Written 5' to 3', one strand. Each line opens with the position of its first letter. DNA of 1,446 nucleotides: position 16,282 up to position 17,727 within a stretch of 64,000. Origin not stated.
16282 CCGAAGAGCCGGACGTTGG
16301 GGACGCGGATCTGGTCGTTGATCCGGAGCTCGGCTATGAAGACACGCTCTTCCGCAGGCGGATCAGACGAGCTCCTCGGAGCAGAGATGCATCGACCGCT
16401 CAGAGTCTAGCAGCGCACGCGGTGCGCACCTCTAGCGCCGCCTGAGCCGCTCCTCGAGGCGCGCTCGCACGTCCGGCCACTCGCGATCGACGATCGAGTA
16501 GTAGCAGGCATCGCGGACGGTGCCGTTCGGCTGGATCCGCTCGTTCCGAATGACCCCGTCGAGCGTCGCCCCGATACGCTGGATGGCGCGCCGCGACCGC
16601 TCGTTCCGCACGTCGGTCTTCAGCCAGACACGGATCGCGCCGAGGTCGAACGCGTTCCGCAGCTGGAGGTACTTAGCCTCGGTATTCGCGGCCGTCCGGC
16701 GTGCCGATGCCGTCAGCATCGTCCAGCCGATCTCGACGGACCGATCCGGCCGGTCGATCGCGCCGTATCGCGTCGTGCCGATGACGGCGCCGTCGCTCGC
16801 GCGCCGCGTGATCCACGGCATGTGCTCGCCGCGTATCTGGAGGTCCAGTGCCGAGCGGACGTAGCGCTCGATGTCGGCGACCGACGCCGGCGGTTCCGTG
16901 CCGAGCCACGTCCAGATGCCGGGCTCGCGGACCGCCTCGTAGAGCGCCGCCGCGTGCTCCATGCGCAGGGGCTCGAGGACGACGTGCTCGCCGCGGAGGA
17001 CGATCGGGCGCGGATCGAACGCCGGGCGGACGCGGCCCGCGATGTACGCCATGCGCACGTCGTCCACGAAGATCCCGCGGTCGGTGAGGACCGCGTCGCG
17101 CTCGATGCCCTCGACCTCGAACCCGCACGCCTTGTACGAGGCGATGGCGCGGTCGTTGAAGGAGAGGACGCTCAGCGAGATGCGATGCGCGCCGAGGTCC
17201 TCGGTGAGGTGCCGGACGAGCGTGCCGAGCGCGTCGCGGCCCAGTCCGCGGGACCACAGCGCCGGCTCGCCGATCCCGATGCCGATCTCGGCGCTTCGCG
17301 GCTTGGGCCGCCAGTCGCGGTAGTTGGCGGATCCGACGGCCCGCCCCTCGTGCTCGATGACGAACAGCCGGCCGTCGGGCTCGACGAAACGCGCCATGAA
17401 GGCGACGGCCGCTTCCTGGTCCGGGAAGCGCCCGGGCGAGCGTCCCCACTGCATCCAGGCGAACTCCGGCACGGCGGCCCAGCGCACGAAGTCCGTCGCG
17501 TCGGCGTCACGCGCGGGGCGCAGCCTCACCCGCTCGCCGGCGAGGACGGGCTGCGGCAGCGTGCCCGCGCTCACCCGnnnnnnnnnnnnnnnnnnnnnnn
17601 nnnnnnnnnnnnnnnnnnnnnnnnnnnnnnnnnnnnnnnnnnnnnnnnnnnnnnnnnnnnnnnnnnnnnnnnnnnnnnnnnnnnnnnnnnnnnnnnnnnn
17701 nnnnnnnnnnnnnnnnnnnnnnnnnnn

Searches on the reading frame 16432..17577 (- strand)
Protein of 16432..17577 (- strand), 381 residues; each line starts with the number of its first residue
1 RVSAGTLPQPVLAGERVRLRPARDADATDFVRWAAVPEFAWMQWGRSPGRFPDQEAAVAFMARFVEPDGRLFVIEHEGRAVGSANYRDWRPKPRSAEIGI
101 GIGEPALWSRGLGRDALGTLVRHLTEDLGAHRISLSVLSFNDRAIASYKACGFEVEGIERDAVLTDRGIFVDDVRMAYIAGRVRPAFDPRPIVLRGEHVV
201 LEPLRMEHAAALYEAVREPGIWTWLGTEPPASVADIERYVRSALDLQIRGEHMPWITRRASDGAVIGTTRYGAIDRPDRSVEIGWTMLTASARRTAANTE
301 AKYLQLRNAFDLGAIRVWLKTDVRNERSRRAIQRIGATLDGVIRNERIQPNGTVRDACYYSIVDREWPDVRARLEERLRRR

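Call 72: search_protein_families(library=pfam, proteins=[window:16432-17577:-], max_evalue=0.001)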
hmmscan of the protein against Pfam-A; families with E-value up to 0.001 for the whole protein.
window:16432-17577:- (381 aa): 5 families
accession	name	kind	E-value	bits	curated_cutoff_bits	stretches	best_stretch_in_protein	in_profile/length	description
PF13302.13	Acetyltransf_3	-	3.3e-37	128.7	25.4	2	16-154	1-138/138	Acetyltransferase (GNAT) domain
PF00583.31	Acetyltransf_1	-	1.4e-19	70.9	20.7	1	41-153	6-116/116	Acetyltransferase (GNAT) family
PF13523.12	Acetyltransf_8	-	1.7e-07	31.4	27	1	25-157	4-141/145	Acetyltransferase (GNAT) domain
PF13420.13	Acetyltransf_4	-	4.7e-07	30.4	24.3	1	20-163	2-144/155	Acetyltransferase (GNAT) domain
PF13508.13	Acetyltransf_7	-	0.00077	20.2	27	0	68-155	2-84/84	Acetyltransferase (GNAT) domain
